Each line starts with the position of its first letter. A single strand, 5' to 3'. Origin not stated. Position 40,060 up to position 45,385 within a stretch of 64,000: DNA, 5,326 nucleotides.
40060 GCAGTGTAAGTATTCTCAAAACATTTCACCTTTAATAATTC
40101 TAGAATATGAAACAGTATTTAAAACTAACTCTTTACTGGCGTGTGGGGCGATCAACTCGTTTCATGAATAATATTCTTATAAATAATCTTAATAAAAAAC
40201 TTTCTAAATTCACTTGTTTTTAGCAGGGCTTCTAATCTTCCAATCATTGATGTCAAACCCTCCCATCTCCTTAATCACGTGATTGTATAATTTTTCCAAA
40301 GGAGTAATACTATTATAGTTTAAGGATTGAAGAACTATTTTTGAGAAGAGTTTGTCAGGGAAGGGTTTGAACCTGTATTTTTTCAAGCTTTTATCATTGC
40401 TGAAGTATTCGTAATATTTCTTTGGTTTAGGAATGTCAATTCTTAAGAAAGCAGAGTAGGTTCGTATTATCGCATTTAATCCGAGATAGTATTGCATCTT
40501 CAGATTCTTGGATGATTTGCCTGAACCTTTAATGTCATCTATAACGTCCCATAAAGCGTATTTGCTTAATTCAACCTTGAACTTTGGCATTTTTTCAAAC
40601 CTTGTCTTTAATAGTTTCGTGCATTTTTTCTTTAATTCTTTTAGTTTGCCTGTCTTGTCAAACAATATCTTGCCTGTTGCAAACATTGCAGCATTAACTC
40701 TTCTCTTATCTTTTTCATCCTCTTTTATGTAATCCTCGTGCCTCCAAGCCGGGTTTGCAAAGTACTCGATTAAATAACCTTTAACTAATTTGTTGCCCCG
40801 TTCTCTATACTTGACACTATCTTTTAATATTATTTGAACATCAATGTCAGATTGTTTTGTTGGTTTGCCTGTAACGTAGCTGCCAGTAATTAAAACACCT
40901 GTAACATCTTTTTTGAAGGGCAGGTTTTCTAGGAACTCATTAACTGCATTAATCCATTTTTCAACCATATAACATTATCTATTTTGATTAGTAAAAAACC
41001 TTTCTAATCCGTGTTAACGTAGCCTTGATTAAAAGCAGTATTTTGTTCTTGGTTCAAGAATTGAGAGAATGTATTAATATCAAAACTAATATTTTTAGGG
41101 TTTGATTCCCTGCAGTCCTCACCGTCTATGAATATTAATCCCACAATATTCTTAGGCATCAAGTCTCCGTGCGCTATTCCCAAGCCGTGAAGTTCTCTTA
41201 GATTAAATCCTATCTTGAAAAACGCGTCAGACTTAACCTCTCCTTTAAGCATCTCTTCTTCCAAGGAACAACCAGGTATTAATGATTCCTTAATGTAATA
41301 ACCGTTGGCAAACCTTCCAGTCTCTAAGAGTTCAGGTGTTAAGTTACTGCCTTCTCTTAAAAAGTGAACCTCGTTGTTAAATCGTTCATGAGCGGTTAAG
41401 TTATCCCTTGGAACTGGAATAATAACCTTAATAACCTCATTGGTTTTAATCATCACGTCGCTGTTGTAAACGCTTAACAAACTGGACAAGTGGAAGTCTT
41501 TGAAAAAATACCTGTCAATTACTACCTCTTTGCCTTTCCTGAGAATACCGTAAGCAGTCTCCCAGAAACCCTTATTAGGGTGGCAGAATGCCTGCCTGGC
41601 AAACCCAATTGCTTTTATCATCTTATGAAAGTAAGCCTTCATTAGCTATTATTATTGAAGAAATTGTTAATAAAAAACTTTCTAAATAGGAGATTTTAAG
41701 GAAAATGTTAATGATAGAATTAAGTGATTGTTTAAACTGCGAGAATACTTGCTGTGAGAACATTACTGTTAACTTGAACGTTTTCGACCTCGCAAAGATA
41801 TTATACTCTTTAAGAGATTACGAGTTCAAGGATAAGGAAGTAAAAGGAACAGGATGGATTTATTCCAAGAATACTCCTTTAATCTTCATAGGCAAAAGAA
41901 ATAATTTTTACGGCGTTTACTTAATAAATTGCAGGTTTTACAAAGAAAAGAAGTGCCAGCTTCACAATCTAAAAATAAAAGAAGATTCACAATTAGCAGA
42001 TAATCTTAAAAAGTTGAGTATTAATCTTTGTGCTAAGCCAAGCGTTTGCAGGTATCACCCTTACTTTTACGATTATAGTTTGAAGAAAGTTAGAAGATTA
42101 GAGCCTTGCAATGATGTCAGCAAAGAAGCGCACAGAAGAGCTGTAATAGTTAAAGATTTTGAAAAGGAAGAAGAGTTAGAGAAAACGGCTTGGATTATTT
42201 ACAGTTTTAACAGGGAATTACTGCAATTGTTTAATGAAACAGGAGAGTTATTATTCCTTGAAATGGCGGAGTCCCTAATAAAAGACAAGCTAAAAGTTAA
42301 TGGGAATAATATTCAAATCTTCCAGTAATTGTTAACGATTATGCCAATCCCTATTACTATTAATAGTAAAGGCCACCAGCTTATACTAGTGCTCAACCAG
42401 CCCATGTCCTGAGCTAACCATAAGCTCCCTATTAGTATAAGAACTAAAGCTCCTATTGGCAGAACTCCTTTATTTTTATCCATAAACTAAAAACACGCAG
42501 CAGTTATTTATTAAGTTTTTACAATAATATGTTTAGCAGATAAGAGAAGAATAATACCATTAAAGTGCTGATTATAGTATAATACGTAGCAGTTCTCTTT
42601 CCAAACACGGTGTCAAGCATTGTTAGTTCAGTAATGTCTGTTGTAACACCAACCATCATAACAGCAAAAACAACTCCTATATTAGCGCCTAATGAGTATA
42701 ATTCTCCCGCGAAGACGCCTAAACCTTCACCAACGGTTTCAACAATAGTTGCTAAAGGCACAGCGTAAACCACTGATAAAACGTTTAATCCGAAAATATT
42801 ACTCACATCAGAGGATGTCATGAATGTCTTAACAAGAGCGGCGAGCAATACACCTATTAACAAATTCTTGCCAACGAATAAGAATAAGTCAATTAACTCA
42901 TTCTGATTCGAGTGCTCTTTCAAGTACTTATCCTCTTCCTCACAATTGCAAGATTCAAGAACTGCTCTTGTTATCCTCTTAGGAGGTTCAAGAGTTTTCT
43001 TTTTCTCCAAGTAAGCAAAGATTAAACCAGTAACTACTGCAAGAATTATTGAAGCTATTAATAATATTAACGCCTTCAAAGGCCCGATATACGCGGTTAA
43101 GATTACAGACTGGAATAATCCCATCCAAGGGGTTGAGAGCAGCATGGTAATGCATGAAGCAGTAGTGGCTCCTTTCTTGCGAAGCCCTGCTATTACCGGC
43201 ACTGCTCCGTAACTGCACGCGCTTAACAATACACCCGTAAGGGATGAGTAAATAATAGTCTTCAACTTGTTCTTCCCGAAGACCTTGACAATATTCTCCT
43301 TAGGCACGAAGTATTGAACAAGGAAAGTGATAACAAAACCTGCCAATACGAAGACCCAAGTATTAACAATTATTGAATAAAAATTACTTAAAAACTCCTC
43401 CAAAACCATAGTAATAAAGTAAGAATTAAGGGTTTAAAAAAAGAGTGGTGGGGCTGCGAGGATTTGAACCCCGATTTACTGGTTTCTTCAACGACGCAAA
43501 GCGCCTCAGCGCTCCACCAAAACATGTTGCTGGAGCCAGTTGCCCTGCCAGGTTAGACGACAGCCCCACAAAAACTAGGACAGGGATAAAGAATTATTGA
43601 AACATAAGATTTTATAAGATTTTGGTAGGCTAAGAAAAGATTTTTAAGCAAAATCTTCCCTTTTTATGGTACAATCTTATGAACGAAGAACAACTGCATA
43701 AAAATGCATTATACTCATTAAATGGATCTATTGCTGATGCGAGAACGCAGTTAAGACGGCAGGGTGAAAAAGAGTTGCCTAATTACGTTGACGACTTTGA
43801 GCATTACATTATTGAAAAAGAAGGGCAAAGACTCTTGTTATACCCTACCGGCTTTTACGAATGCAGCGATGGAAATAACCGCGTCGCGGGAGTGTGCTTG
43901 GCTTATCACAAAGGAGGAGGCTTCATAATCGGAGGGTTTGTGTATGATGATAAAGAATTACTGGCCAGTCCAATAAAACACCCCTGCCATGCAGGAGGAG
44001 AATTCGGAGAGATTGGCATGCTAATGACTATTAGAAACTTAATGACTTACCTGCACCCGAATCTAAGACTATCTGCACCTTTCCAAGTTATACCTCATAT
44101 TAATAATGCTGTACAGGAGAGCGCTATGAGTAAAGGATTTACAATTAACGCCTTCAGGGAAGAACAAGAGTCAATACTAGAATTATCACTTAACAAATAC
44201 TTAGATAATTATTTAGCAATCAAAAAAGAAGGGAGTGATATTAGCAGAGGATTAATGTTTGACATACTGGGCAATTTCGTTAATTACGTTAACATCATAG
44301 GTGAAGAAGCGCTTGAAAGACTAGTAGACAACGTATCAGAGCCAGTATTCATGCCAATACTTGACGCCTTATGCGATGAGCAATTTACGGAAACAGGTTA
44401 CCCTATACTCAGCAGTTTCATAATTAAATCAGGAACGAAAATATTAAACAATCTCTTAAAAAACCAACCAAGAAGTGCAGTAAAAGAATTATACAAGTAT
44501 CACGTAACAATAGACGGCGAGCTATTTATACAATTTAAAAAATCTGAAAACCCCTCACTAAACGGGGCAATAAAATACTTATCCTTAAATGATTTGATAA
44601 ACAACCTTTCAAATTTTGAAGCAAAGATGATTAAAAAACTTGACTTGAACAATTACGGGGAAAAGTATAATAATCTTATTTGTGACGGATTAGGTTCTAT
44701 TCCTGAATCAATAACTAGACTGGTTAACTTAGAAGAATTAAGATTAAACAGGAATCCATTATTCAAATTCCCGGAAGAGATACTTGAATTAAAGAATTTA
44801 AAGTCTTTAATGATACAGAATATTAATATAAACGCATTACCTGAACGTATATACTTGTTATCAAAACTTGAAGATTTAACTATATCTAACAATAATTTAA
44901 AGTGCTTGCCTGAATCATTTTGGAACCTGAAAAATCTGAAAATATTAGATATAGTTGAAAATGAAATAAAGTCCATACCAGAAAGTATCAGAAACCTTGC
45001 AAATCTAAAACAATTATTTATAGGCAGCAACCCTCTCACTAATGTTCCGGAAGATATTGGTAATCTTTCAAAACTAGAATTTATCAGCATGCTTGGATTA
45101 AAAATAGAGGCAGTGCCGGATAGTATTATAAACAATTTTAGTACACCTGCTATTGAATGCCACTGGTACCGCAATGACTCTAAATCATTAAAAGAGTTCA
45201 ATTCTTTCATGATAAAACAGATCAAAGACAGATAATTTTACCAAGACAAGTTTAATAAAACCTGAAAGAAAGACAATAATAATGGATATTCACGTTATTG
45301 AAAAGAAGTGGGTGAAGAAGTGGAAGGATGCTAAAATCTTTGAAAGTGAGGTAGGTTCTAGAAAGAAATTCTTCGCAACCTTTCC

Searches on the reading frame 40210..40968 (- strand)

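Call 7: search_protein_families(library=pfam, proteins=[window:40210-40968:-], max_evalue=1)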
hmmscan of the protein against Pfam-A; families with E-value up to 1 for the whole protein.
window:40210-40968:- (252 aa): 6 families
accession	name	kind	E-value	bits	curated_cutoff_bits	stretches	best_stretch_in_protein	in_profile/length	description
PF01909.29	NTP_transf_2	-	5.6e-09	36.7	21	1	10-73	2-63/93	Nucleotidyltransferase domain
PF18765.7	Polbeta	-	3.4e-06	27.6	26.9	1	19-104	10-89/93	Polymerase beta, Nucleotidyltransferase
PF22600.2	MTPAP-like_central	-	0.03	14.9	27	1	22-55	39-71/139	Poly(A) RNA polymerase, mitochondrial-like, central palm domain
PF22014.2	DUF6932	-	0.1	13.5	27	1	9-64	38-91/142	Family of unknown function (DUF6932)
PF05026.18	DCP2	-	0.13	13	28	0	185-216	35-69/83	Dcp2, box A domain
PF12633.13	Adenyl_cycl_N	-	0.13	12.6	27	1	19-72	89-142/199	Adenylate cyclase NT domain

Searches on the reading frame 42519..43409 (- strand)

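Call 83: search_protein_families(library=pfam, proteins=[window:42519-43409:-], max_evalue=0.001)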
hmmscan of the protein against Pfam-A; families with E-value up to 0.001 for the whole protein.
window:42519-43409:- (296 aa): 1 family
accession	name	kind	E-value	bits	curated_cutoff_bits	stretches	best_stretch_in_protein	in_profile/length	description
PF03773.19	ArsP_1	-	5.3e-36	124.7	32.3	1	3-293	2-293/294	Predicted permease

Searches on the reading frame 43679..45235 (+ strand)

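Call 83: search_protein_families(library=pfam, proteins=[window:43679-45235:+], max_evalue=0.001)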
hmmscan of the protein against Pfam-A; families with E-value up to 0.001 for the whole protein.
window:43679-45235:+ (518 aa): 5 families
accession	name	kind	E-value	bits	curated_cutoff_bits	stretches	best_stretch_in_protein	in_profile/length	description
PF23598.1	LRR_14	-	1.8e-18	66.8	40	2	395-474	47-124/353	Leucine-rich repeat region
PF13855.12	LRR_8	-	1.5e-11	44.3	27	2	373-430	2-61/61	Leucine rich repeat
PF12799.13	LRR_4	-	3.5e-09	37.1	27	2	418-457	1-40/44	Leucine Rich repeats (2 copies)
PF00560.39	LRR_1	-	0.00014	21.7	20.6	0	396-417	1-23/23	Leucine Rich Repeat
PF25019.1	LRR_R13L1-DRL21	-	0.00025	21.4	27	0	372-426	69-125/127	R13L1/DRL21 LRRs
